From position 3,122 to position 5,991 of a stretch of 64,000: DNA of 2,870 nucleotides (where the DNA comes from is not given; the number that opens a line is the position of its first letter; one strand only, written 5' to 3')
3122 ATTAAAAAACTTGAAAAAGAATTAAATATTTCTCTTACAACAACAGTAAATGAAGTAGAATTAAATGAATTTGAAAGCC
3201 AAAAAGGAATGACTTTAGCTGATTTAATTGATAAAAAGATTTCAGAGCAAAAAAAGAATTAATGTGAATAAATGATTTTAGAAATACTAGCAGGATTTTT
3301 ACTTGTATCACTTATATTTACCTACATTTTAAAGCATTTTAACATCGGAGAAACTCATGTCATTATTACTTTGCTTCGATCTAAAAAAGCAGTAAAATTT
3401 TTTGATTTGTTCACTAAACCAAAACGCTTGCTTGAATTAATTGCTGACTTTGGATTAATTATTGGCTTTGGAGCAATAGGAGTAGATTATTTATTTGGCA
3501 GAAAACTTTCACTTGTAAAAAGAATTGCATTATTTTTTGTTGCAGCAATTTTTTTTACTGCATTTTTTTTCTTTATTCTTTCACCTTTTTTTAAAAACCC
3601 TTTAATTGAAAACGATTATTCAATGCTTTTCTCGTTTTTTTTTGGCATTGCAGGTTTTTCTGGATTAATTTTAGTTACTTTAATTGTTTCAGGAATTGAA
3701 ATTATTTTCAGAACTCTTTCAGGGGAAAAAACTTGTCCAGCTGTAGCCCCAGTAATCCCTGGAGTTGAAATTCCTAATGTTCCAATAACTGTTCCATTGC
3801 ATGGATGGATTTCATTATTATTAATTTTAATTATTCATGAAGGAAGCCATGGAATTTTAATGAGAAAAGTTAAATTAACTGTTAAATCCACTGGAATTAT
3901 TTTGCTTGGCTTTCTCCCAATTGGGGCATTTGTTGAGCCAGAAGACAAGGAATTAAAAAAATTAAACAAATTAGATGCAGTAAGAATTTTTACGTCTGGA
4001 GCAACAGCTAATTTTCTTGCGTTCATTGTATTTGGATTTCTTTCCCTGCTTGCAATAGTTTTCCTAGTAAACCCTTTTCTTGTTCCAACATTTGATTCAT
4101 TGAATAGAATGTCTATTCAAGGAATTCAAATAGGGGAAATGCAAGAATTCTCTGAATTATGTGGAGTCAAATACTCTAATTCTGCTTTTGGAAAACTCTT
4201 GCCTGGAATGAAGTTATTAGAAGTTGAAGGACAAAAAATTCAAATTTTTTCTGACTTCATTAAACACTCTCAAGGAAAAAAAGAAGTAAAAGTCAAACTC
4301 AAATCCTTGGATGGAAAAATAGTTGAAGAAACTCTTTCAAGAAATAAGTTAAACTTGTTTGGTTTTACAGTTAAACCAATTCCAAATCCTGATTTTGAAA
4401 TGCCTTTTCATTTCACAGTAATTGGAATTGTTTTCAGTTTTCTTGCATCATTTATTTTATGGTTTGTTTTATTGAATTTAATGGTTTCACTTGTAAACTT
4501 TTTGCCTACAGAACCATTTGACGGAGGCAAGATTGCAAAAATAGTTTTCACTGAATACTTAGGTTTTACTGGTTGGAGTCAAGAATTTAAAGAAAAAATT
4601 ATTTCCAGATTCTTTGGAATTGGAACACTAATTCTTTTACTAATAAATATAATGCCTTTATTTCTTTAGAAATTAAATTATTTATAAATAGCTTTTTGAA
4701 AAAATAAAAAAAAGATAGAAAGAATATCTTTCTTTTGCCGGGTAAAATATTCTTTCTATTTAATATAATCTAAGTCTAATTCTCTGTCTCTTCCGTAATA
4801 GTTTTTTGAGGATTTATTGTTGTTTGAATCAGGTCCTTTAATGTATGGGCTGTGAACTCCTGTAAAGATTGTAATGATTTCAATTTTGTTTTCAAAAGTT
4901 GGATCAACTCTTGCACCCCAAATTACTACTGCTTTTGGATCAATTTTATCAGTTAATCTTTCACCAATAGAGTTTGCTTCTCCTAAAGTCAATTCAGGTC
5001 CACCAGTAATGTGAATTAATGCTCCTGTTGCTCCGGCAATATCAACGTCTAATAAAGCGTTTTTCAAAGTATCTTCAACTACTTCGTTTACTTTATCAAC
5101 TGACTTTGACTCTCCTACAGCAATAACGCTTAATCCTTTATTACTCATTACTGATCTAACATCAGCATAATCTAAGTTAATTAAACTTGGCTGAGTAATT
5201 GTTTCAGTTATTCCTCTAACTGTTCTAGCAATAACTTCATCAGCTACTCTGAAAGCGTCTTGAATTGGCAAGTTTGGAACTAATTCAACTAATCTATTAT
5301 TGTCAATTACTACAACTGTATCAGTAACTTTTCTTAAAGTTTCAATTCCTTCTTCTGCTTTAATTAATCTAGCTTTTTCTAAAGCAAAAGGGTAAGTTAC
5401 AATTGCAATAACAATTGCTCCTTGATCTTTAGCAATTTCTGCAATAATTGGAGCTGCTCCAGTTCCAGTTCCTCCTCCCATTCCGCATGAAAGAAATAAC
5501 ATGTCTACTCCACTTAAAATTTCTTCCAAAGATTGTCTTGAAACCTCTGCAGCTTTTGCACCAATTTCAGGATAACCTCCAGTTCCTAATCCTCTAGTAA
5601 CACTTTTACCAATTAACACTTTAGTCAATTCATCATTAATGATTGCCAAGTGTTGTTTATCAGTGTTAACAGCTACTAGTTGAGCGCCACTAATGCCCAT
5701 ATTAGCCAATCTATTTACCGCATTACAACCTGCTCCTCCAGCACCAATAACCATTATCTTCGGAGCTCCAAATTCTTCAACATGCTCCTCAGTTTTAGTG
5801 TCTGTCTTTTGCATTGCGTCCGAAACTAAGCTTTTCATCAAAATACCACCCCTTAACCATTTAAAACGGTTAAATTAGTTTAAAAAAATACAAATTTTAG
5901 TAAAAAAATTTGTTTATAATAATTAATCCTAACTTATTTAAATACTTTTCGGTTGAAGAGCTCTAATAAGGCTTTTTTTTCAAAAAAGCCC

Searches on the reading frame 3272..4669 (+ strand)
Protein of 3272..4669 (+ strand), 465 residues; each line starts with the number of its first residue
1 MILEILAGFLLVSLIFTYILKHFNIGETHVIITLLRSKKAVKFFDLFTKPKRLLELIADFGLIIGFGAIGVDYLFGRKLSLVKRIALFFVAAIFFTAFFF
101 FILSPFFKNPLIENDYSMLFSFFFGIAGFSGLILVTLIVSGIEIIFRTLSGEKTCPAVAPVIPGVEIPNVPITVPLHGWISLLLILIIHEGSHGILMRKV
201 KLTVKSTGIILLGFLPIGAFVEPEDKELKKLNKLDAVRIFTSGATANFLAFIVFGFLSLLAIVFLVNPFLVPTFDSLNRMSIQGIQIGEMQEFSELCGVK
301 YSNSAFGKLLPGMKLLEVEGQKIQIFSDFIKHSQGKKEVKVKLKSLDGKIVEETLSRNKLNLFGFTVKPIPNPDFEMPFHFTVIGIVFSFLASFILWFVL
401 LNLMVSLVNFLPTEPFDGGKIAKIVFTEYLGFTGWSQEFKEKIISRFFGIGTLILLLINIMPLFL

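Call 34: search_protein_families(library=pfam, proteins=[window:3272-4669:+], max_evalue=0.001)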
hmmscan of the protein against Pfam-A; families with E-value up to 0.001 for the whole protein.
window:3272-4669:+ (465 aa): 1 family
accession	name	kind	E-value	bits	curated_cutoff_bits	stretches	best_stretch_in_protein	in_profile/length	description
PF02163.28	Peptidase_M50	-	4.4e-18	65.9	27.2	1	180-431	4-199/221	Peptidase family M50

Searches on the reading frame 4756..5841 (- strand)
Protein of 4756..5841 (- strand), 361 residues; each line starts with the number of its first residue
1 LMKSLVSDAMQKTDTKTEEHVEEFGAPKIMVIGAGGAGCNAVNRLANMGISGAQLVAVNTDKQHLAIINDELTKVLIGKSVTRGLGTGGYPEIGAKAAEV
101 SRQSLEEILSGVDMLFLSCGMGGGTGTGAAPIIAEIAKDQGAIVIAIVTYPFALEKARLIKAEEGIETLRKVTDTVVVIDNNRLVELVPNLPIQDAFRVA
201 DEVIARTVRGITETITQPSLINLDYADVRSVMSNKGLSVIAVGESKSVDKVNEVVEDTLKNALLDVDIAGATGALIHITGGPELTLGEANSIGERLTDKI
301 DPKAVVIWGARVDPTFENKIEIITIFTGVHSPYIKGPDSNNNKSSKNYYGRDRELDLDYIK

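Call 34: search_protein_families(library=pfam, proteins=[window:4756-5841:-], max_evalue=0.001)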
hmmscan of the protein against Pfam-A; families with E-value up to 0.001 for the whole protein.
window:4756-5841:- (361 aa): 3 families
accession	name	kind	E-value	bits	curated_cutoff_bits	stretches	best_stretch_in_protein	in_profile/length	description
PF00091.31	Tubulin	-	4.9e-44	151.3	33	1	28-188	1-189/190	Tubulin/FtsZ family, GTPase domain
PF12327.13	FtsZ_C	-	1.9e-28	99.1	27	1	236-329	1-94/95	FtsZ family, C-terminal domain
PF00899.27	ThiF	-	0.00065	19.4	28.1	0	21-53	15-47/238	ThiF family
